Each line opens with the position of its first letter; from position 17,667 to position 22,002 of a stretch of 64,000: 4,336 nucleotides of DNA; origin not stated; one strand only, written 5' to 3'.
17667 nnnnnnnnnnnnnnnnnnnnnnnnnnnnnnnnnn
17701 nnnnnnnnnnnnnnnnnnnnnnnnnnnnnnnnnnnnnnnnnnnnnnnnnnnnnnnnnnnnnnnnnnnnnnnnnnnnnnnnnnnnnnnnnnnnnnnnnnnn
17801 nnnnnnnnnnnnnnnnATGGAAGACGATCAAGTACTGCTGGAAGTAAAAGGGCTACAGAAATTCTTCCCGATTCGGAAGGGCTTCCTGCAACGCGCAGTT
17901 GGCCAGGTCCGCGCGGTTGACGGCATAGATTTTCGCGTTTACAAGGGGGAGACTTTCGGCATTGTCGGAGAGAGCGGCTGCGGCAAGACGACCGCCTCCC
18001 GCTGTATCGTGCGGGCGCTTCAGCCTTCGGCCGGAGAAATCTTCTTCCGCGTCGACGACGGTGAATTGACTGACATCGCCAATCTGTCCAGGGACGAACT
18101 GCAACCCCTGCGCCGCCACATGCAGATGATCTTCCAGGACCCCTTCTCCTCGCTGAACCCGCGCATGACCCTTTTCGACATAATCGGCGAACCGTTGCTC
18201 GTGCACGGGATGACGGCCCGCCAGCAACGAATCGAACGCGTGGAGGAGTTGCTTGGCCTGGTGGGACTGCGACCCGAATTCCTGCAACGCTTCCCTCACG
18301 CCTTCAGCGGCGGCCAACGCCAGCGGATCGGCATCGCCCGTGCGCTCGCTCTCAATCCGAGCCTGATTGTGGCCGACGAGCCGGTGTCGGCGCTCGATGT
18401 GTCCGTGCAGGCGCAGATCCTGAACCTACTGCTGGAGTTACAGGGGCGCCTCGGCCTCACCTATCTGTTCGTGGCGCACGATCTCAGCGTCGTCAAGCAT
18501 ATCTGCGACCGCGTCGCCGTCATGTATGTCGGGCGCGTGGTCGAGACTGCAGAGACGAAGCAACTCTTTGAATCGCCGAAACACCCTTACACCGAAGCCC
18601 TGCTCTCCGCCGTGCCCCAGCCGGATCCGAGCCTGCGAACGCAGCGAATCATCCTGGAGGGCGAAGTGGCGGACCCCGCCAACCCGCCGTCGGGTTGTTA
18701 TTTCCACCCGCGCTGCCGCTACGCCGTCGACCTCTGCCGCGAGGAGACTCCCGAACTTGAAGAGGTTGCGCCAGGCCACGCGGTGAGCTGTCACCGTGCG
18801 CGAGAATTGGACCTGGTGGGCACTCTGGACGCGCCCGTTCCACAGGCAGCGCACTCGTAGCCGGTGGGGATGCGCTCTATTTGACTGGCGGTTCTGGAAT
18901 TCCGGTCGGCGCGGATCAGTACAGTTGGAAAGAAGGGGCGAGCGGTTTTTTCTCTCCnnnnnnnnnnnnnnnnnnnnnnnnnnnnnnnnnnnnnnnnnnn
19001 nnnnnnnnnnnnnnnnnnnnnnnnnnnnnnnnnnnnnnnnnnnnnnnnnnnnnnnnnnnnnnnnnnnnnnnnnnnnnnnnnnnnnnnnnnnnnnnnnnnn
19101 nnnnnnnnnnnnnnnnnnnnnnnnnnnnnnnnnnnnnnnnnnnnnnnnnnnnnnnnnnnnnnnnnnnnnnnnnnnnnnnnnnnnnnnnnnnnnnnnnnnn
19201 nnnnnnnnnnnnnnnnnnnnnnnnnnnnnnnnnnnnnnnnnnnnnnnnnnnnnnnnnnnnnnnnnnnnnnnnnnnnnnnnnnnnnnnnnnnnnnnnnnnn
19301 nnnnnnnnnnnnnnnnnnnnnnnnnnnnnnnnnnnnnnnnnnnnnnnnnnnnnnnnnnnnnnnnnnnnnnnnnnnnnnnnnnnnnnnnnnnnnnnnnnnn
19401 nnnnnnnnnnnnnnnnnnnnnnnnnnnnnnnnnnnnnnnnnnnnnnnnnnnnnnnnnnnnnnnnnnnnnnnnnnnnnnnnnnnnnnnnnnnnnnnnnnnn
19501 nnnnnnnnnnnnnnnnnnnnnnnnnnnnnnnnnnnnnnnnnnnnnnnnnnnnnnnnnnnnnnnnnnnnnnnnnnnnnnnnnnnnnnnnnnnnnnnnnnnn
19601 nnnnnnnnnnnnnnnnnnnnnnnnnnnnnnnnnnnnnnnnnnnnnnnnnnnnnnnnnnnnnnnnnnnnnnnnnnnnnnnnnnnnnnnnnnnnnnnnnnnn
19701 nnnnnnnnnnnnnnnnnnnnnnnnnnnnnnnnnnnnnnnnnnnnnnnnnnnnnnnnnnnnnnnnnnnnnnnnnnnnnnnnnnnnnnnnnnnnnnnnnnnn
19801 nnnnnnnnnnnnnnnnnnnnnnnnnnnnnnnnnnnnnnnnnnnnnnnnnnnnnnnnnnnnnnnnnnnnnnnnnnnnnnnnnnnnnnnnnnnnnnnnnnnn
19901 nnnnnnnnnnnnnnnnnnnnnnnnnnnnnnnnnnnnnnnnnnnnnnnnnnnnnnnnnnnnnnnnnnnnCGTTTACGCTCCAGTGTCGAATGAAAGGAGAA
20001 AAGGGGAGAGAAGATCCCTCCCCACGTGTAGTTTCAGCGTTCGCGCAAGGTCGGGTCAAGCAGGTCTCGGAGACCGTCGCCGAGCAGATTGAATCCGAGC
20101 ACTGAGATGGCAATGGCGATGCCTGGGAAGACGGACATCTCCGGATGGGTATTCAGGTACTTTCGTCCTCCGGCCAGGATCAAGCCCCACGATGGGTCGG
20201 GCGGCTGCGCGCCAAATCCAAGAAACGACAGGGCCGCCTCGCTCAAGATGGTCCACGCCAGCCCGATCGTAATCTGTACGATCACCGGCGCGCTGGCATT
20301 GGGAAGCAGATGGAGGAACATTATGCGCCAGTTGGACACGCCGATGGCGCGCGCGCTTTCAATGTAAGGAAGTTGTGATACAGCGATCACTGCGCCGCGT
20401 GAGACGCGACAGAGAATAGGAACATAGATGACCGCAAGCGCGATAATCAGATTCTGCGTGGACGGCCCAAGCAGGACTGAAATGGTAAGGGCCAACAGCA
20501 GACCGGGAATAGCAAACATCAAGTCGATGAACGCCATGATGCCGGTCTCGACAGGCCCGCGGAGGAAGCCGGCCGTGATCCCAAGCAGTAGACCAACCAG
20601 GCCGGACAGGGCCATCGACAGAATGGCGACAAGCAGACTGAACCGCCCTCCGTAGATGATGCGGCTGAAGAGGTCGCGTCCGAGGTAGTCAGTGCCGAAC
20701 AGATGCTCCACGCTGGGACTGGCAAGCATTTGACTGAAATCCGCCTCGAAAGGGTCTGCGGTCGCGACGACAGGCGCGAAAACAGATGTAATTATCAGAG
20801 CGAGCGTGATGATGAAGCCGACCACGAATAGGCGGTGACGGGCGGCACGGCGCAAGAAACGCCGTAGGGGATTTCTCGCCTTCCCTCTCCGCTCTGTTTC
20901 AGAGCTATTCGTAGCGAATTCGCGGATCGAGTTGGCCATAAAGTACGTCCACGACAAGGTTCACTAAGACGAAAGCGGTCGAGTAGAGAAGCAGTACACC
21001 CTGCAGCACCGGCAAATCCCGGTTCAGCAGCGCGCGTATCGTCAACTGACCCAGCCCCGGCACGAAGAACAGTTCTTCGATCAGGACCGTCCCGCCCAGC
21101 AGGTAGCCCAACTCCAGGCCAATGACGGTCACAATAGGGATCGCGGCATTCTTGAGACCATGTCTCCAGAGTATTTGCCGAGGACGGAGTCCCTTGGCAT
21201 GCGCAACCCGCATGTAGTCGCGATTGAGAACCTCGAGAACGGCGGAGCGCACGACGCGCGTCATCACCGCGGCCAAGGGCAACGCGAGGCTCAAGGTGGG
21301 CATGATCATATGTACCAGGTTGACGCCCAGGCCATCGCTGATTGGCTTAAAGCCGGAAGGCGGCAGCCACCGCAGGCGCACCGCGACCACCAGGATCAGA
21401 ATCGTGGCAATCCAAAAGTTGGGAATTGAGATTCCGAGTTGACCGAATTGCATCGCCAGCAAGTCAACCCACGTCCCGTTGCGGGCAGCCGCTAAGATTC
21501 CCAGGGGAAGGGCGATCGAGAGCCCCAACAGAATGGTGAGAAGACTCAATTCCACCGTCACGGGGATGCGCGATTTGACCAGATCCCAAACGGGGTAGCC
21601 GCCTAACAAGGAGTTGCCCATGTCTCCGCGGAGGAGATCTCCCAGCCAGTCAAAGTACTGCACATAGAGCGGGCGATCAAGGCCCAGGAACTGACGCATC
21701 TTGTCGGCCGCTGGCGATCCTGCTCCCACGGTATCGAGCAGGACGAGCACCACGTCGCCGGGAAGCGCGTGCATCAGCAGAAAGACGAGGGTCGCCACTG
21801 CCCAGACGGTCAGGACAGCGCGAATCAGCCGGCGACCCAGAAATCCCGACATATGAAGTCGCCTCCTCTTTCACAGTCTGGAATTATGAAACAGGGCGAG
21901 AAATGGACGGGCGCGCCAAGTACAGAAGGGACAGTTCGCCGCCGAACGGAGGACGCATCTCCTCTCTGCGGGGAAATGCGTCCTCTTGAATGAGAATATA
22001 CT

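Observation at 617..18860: Candidate copper-independent 'PAM-like' hydroxylation / N-dealkylation operon (PhyH dioxygenase + PAL-like lyases + glyoxylate-reductase-family dehydrogenase + peptide-type importer)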

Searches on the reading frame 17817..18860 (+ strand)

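Call 4: search_protein_families(library=pfam, proteins=[window:17817-18860:+], max_evalue=0.01)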
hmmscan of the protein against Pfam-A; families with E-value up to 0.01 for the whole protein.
window:17817-18860:+ (347 aa): 2 families
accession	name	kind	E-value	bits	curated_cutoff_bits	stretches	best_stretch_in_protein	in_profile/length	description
PF00005.33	ABC_tran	-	2.2e-31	109.7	25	1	35-190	2-136/137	ABC transporter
PF08352.17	oligo_HPY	-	9.4e-21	74.4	27.1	1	242-307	1-65/65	Oligopeptide/dipeptide transporter, C-terminal region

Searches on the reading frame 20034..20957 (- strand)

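Call 4: search_protein_families(library=pfam, proteins=[window:20034-20957:-], max_evalue=0.01)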
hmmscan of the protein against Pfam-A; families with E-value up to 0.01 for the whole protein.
window:20034-20957:- (307 aa): 2 families
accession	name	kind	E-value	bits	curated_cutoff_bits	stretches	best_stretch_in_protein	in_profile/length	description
PF00528.27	BPD_transp_1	-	6.2e-26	91.7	26.4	1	122-305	1-183/184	Binding-protein-dependent transport system inner membrane component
PF12911.12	OppC_N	-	3.8e-09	36.7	23.9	1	30-81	2-53/53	N-terminal TM domain of oligopeptide transport permease C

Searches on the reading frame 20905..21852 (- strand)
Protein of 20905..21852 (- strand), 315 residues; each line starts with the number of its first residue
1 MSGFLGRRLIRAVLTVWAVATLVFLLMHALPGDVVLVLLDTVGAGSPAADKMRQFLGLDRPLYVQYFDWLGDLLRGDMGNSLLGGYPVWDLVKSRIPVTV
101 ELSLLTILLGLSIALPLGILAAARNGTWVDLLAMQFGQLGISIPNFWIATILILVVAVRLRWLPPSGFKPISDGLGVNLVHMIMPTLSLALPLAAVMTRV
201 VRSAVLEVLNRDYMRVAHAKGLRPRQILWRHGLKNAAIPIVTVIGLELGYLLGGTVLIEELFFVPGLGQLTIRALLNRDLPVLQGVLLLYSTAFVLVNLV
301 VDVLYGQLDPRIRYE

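Call 4: search_protein_families(library=pfam, proteins=[window:20905-21852:-], max_evalue=0.01)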
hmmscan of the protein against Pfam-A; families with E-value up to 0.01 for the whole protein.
window:20905-21852:- (315 aa): 2 families
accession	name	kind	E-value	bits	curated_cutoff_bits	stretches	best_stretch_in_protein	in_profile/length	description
PF00528.27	BPD_transp_1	-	4.3e-39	134.6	26.4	1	114-313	1-183/184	Binding-protein-dependent transport system inner membrane component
PF19300.4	BPD_transp_1_N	-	2.5e-10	41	23.8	1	1-102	1-113/114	Binding-prot-dependent transport system membrane comp, N-term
